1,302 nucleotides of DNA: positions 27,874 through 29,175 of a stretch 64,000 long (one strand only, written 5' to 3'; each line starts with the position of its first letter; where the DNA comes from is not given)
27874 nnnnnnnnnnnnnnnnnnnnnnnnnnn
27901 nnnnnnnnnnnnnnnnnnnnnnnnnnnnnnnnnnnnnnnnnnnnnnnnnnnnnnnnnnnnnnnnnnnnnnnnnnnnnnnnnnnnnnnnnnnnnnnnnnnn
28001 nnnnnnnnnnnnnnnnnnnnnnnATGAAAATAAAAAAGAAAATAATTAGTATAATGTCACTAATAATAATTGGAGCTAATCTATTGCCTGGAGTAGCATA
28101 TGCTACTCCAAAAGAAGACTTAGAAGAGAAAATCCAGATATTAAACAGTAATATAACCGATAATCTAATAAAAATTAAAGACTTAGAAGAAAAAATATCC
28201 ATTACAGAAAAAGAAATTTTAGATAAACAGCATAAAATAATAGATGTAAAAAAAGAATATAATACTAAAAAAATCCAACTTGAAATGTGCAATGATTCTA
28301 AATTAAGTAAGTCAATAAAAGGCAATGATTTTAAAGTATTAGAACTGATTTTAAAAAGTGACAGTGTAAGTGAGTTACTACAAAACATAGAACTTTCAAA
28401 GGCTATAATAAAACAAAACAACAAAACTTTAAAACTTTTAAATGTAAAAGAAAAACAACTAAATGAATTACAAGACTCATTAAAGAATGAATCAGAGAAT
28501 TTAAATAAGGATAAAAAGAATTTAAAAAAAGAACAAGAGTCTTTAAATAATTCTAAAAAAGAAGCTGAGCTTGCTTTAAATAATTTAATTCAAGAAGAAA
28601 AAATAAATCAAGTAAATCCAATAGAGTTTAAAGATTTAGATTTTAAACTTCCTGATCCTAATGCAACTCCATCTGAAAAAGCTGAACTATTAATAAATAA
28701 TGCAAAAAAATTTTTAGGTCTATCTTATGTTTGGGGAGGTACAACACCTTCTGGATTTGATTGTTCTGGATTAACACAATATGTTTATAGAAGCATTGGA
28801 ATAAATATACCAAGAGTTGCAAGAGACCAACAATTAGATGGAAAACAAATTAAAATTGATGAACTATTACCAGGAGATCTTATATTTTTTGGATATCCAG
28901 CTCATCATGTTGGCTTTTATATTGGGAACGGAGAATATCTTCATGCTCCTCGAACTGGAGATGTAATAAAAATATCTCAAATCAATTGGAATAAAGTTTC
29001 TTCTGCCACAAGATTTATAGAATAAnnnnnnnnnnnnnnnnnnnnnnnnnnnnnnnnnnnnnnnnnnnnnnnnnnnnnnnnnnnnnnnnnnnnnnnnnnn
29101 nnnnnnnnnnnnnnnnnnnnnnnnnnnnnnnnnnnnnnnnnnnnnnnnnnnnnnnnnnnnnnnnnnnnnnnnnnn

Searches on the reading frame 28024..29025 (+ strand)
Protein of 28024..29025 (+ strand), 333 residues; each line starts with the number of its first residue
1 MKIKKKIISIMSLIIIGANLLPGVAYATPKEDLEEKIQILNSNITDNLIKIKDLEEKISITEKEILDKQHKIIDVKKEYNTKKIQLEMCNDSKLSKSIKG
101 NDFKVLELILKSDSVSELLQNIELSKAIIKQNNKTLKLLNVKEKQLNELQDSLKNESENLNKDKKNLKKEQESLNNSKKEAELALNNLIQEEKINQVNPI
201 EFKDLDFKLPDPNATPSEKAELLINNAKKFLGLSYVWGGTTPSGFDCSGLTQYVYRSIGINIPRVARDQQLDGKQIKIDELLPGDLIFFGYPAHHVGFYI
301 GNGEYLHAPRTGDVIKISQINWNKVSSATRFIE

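Call 74: search_protein_families(library=pfam, proteins=[window:28024-29025:+], max_evalue=0.001)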
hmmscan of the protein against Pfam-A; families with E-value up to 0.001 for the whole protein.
window:28024-29025:+ (333 aa): 2 families
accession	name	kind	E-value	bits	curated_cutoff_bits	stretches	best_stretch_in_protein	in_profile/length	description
PF00877.26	NLPC_P60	-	3.3e-29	101.4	23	1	233-323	2-94/105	NlpC/P60 family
PF24568.1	CC_PcsB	-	0.00055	20.2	27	1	99-147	25-73/75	Peptidoglycan hydrolase PcsB, coiled-coil domain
